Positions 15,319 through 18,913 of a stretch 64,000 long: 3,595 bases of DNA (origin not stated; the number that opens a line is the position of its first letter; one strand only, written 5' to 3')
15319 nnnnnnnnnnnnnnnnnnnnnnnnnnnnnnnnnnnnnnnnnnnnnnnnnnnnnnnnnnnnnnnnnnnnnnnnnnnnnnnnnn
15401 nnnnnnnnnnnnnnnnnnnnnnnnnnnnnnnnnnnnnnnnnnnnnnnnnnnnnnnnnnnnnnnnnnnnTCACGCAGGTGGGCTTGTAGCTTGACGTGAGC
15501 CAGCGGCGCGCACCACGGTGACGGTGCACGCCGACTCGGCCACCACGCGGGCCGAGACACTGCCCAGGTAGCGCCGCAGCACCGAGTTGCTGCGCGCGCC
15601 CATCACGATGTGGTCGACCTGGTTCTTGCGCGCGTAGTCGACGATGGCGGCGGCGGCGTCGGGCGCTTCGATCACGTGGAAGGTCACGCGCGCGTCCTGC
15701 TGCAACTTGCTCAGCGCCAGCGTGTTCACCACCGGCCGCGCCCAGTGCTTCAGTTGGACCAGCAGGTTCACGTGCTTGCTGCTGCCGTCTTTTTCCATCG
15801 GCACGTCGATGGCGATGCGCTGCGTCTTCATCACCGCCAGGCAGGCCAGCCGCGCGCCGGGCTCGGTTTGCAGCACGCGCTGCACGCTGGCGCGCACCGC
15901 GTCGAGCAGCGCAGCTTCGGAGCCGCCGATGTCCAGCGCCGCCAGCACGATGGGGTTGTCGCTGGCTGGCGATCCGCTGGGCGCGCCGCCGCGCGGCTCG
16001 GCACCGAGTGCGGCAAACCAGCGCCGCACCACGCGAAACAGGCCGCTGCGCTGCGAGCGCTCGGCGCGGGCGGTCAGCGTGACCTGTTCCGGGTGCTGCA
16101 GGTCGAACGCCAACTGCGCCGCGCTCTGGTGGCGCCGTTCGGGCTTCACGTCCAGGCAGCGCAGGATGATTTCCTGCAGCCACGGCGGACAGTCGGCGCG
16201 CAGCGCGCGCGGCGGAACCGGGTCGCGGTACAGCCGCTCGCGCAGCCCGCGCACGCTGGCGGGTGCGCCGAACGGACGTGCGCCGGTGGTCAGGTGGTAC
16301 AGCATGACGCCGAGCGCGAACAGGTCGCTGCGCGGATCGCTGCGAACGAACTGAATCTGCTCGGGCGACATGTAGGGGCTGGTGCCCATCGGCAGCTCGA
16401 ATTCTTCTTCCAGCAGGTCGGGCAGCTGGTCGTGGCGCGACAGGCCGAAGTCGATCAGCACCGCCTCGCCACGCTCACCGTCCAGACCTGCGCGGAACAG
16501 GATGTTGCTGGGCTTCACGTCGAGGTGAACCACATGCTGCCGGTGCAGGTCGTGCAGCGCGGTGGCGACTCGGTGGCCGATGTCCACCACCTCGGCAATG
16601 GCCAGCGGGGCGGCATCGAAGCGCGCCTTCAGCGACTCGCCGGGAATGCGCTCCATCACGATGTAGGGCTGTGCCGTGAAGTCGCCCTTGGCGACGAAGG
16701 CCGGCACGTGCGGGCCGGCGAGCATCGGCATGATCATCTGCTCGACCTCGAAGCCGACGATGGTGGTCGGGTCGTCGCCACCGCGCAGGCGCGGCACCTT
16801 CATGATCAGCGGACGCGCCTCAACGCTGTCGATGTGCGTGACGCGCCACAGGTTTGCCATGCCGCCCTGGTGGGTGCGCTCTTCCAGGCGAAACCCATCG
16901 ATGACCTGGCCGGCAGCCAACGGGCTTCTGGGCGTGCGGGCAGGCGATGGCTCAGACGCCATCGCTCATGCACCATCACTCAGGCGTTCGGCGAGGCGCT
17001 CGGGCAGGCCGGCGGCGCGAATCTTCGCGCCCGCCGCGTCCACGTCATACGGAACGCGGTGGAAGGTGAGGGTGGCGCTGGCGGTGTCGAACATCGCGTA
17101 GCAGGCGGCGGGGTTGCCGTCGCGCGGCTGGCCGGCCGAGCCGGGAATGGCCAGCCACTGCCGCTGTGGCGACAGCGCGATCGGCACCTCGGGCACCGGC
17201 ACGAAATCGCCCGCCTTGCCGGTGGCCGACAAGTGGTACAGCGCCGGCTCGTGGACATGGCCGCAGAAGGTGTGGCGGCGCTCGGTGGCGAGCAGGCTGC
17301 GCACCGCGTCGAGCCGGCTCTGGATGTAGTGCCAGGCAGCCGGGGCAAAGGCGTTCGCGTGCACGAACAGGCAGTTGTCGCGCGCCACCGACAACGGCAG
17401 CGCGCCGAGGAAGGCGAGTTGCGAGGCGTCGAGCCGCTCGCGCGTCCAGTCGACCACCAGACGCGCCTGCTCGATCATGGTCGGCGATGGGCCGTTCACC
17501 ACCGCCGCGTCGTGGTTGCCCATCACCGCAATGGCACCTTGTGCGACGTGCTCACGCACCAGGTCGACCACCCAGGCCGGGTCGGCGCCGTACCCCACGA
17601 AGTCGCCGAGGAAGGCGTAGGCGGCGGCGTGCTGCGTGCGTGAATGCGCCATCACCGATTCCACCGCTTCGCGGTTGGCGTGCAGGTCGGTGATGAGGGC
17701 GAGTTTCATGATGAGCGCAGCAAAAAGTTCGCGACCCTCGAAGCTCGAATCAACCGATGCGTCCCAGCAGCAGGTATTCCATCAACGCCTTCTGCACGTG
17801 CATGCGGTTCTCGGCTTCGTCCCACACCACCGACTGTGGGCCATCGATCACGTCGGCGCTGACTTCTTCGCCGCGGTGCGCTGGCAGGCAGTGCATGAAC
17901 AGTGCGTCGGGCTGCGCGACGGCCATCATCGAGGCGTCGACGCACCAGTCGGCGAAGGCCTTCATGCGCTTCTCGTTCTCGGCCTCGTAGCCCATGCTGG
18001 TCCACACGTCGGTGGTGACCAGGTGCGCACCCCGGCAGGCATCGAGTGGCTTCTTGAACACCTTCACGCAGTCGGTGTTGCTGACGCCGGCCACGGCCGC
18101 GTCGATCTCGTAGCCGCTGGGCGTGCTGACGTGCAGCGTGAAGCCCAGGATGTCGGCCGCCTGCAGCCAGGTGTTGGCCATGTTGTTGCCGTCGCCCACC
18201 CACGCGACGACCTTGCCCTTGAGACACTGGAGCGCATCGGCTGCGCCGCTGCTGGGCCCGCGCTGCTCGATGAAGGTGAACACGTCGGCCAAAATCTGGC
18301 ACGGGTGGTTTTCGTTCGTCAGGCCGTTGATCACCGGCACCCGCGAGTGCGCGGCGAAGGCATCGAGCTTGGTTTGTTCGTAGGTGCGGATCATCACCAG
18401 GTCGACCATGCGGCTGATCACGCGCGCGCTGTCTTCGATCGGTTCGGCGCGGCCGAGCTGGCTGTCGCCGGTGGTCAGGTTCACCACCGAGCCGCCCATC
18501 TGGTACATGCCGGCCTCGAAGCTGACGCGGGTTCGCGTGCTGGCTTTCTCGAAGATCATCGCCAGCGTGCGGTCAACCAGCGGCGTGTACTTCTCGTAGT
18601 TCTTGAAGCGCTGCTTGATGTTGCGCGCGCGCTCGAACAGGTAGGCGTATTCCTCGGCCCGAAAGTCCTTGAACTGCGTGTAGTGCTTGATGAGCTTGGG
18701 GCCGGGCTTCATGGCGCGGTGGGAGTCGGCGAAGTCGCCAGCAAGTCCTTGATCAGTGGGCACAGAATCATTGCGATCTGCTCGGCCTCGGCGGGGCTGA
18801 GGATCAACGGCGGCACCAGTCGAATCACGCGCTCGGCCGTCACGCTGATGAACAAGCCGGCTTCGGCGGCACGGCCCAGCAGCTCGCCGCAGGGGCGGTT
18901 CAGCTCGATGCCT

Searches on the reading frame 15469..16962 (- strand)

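Call 59: search_protein_families(library=pfam, proteins=[window:15469-16962:-], max_evalue=0.00001)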
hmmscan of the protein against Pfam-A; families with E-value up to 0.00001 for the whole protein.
window:15469-16962:- (497 aa): 4 families
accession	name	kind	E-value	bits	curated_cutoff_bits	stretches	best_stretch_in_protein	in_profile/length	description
PF00069.31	Pkinase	-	1.2e-26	94.1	31.7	1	77-279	51-253/263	Protein kinase domain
PF07714.23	PK_Tyr_Ser-Thr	-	4.6e-19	69.2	23.1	1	62-279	39-250/258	Protein tyrosine and serine/threonine kinase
PF00582.32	Usp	-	4.6e-15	56.8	24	1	339-485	5-141/141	Universal stress protein family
PF06293.20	Kdo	-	1.1e-06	28.7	21.3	1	90-177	83-171/207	Lipopolysaccharide kinase (Kdo/WaaP) family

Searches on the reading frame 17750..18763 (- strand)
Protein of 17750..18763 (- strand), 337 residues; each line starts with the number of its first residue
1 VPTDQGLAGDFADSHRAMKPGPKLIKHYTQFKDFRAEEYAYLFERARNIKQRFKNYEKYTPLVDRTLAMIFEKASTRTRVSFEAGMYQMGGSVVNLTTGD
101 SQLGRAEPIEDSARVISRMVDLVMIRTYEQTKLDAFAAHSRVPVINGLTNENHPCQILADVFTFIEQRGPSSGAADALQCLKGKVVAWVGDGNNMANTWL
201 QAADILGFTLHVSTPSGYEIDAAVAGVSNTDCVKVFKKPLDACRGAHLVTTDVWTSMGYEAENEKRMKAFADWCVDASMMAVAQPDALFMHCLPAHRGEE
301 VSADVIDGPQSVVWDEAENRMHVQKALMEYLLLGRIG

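Call 37: list_cluster_members(proteins=[window:17750-18763:-, window:18709-19950:-, window:20572-20880:-, window:21039-21671:-, window:21718-23508:-, window:23569-24630:-, window:24630-24986:-, window:25261-26880:+])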
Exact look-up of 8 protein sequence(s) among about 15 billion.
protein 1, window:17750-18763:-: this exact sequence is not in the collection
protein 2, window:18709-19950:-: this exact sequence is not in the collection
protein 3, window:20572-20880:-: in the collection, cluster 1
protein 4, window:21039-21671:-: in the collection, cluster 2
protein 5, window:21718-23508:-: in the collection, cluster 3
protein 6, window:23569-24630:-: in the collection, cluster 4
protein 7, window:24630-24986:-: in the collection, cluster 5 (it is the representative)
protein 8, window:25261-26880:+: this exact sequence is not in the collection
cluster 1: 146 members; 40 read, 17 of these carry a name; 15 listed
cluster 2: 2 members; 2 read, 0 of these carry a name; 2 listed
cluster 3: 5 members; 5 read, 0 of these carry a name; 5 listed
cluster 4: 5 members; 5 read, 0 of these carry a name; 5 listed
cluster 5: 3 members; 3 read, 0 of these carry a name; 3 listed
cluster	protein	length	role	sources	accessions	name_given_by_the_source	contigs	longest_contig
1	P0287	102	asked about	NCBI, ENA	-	-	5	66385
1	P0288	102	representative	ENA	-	-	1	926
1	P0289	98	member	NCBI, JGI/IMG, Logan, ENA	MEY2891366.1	MAG: hypothetical protein RJA98_1274 [Pseudomonadota bacterium] | small subunit ribosomal protein S20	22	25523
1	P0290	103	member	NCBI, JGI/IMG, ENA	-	small subunit ribosomal protein S20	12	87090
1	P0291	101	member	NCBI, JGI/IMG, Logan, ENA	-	small subunit ribosomal protein S20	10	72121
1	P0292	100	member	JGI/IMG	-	small subunit ribosomal protein S20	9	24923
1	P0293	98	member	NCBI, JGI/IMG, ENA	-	small subunit ribosomal protein S20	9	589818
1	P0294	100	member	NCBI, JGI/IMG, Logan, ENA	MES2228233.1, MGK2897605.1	MAG: 30S ribosomal protein S20 [Burkholderiaceae bacterium] | small subunit ribosomal protein S20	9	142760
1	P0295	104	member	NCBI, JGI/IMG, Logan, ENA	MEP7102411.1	MAG: 30S ribosomal protein S20 [Burkholderiales bacterium]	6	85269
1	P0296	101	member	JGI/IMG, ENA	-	small subunit ribosomal protein S20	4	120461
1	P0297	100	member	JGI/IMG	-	small subunit ribosomal protein S20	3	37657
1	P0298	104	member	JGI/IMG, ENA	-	small subunit ribosomal protein S20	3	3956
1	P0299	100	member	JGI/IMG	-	small subunit ribosomal protein S20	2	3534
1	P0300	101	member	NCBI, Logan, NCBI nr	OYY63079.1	MAG: 30S ribosomal protein S20 [Burkholderiales bacterium 28-67-8]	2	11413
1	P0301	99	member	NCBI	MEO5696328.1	MAG: 30S ribosomal protein S20 [Burkholderiaceae bacterium]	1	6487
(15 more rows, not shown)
